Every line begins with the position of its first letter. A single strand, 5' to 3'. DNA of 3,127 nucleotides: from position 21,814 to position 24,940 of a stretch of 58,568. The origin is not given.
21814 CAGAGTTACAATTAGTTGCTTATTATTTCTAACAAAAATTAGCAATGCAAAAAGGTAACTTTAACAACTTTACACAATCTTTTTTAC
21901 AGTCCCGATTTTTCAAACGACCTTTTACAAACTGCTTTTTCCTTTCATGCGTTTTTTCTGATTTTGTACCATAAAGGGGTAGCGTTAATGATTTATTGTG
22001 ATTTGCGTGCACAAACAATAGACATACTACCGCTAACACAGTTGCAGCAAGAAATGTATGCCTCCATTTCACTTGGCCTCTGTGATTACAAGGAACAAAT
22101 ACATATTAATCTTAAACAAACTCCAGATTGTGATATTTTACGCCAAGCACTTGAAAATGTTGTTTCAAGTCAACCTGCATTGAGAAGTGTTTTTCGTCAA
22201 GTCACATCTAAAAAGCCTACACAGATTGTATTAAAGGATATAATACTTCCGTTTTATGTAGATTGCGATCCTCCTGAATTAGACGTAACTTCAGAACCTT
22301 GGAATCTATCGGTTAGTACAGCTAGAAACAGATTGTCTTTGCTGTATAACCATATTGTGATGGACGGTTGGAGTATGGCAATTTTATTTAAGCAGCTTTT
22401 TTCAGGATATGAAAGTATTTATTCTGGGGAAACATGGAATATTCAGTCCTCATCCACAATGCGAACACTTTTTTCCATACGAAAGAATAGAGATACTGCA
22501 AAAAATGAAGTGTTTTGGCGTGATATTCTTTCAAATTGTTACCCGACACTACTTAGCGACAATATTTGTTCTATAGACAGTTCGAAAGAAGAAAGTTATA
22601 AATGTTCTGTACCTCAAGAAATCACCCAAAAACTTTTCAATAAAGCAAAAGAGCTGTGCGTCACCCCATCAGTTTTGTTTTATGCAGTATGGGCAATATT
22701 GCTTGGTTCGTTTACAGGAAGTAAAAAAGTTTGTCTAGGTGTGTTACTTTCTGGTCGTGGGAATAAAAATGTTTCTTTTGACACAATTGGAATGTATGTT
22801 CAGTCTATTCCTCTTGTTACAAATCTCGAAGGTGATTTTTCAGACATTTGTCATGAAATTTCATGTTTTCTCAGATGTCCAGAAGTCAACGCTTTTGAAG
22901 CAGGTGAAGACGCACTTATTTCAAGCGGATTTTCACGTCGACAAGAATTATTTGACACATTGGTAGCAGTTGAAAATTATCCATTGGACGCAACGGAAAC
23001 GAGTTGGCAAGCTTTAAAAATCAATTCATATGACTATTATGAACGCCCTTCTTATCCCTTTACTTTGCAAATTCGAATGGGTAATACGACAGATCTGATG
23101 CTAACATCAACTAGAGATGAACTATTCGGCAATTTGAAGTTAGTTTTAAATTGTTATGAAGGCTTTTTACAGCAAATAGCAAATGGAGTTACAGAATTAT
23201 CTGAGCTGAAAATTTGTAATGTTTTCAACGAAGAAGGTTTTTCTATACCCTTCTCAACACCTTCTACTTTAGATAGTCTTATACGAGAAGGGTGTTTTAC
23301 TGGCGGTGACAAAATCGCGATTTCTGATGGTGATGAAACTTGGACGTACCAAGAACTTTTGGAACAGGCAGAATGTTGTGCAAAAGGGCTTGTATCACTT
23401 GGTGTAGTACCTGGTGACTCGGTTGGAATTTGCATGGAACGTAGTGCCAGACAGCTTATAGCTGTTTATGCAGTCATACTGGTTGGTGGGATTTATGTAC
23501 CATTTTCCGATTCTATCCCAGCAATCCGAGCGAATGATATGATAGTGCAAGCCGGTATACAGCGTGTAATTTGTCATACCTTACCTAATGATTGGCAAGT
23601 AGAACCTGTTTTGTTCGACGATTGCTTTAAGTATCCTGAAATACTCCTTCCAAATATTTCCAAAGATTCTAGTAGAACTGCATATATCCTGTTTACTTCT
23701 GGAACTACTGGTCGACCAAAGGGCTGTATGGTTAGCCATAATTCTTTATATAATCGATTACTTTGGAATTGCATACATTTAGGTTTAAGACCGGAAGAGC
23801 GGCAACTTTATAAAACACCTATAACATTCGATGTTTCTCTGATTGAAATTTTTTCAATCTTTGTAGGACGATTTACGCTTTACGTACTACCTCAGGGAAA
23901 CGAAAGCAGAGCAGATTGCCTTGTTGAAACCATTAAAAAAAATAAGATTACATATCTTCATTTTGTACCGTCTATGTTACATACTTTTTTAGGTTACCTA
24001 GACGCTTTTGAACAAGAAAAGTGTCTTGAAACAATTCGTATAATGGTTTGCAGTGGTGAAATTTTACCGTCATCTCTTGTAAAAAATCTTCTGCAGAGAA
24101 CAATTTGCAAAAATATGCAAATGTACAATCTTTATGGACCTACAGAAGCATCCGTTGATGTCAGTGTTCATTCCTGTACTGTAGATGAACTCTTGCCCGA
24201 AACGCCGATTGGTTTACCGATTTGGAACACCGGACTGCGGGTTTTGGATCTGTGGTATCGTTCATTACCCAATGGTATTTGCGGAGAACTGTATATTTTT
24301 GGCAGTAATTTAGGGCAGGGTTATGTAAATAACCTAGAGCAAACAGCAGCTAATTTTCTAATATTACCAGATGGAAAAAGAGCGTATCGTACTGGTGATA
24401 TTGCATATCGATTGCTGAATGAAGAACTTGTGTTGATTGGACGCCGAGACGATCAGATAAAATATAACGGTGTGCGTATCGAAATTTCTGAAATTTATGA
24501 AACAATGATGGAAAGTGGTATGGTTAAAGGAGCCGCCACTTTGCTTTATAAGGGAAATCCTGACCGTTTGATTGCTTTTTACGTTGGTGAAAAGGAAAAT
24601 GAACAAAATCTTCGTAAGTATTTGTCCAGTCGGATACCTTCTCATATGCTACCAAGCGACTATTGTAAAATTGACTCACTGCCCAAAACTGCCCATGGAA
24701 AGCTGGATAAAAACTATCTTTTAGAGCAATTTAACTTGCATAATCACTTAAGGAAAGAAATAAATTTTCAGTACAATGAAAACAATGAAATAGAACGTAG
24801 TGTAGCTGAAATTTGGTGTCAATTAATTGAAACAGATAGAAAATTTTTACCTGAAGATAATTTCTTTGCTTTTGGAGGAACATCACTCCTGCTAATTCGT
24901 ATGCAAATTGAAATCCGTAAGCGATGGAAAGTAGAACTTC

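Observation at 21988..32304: Megasynthase reads C-A(Ser-like)-T-C-A(Asn-like)-T-KS-ACP-AMT-C*: an amino acid extended by one ketide and then beta-aminated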

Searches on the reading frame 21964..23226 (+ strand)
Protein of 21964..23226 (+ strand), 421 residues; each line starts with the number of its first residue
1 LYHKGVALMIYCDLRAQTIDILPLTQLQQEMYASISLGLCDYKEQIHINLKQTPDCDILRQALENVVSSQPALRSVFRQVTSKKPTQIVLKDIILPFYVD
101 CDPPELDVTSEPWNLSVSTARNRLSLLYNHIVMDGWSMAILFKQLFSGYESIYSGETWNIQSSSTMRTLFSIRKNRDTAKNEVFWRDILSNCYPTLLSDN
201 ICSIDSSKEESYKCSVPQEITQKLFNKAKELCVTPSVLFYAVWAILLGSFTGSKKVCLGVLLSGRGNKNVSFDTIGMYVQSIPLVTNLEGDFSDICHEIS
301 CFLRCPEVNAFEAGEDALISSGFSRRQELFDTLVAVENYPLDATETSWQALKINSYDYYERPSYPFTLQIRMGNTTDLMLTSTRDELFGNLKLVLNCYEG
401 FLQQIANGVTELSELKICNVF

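Call 17: search_solved_structures(query=window:21964-23226:+, max_evalue=0.01, show_alignments=2)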
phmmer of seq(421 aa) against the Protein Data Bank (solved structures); distinct sequences matched with E-value up to 0.01: 27.
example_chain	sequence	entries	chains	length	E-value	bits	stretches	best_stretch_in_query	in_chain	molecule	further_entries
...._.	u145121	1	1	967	1.2e-25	93.2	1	126-369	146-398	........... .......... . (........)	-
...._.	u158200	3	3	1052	1e-18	70.3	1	127-420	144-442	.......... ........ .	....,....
9rde_A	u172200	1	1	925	1.1e-18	70.2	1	129-375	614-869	Bacitracin synthase 3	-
8f7f_A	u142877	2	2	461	4.2e-17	65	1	127-379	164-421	Surfactin synthetase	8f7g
8f7h_A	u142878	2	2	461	1.8e-16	63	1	128-379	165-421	Surfactin synthetase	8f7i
2vsq_A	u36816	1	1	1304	1.1e-13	53.8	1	127-378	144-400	SURFACTIN SYNTHETASE SUBUNIT 3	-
9up2_A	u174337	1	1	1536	2.4e-12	49.4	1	120-381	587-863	PvdL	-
9lcq_A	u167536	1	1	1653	2.9e-12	49.1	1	120-381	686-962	PvdL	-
9lcp_A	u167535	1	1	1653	2.9e-12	49.1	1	120-381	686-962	PvdL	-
9lco_A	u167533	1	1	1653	2.9e-12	49.1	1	120-381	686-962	PvdL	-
8jbr_A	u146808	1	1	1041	1.1e-07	34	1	123-297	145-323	McyA protein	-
8fx6_A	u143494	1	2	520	5.7e-06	28.4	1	46-344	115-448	PCP-C didomain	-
8fx7_A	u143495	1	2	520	6e-06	28.3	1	46-344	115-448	PCP-C didomain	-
7kvw_A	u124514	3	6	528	6.1e-06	28.3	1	46-344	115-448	PCP-C didomain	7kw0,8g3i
7kw2_A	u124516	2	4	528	6.4e-06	28.2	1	46-344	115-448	PCP-C didomain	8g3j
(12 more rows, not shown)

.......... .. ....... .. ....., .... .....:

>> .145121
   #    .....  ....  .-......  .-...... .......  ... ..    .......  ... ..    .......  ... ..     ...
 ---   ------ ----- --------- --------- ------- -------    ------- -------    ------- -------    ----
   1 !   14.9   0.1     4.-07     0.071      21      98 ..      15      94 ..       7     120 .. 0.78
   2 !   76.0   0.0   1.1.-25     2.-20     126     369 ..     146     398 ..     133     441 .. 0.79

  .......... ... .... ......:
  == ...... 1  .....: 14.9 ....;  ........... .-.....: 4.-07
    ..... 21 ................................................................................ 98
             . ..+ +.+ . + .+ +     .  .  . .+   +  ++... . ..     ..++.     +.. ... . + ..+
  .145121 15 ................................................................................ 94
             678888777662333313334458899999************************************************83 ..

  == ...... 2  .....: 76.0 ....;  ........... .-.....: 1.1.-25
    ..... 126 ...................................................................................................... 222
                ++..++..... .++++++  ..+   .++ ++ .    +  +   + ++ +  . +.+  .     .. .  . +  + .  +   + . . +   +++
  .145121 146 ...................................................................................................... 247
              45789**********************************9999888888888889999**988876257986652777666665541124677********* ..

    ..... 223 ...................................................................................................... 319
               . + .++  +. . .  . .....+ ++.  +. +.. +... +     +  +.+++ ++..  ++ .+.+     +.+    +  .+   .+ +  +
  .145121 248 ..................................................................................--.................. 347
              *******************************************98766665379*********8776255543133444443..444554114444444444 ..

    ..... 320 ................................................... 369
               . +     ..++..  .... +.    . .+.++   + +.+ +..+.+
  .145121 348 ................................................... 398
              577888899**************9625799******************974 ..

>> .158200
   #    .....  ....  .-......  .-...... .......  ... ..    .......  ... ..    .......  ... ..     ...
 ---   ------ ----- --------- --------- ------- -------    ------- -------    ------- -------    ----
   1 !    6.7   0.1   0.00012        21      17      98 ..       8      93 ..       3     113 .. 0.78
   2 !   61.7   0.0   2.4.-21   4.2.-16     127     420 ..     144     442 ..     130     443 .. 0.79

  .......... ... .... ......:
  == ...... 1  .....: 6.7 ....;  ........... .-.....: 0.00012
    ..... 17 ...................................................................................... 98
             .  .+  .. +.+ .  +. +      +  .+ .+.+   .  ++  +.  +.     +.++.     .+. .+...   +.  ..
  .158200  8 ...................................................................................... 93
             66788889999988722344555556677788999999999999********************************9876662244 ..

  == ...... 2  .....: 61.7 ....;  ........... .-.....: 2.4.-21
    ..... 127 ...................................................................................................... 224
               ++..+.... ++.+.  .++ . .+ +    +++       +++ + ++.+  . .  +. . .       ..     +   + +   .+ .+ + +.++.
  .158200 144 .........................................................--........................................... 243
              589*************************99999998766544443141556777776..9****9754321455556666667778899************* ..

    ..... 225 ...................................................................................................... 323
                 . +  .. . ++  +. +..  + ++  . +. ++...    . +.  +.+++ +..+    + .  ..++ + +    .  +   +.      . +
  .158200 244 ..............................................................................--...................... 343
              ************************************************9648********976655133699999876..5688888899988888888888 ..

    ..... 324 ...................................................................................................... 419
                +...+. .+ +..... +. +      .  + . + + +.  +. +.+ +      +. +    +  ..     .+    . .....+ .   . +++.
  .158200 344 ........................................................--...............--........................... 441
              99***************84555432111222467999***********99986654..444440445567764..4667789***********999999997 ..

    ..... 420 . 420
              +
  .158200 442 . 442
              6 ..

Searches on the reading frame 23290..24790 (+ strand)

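Call 74: search_solved_structures(query=window:23290-24790:+, max_evalue=1e-30, show_alignments=0)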
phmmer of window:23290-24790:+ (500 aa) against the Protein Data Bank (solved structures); distinct sequences matched with E-value up to 1e-30: 73 (the best 60 are shown).
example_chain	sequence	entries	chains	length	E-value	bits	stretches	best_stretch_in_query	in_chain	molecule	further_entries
6mfy_A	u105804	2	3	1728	1.1e-125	423.6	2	7-479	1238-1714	Linear gramicidin synthase subunit A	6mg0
9be3_A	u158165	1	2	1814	1.3e-125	423.4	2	7-479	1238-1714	Linear gramicidin synthase subunit A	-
9be4_A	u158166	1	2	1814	1.3e-125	423.4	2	7-479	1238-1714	Linear gramicidin synthase subunit A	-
6mfz_A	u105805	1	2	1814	1.3e-125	423.4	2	7-479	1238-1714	Linear gramicidin synthase subunit A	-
9meh_A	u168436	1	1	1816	1.3e-125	423.4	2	7-479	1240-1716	Linear gramicidin synthase subunit A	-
8xjz_C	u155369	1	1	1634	9.7e-107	361.2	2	6-485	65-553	Peptide synthetase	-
6p1j_A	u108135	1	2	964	2.4e-80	274.1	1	15-475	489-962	Txo2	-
5ja1_A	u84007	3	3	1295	1e-75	258.9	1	7-477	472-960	Enterobactin synthase component F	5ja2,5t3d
6ea3_B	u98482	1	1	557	1.9e-74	254.7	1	4-477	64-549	adenylation domain of Fuscachelin synthetase component H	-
6oyf_A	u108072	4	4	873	3.8e-69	237.2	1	8-394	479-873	Txo1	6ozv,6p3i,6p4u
5u89_A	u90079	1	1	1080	2.8e-62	214.6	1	8-477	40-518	Amino acid adenylation domain protein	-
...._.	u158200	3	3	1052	3.8e-60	207.5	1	7-477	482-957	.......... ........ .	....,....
5es6_A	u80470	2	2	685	6.9e-60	206.6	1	7-477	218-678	Linear gramicidin synthase subunit A | Linear gramicidin synthetase subunit A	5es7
5es5_A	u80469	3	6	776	9e-60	206.3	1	7-477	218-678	Linear gramicidin synthetase subunit A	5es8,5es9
6mfx_A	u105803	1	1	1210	2.5e-59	204.8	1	7-477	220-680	Linear gramicidin synthase subunit A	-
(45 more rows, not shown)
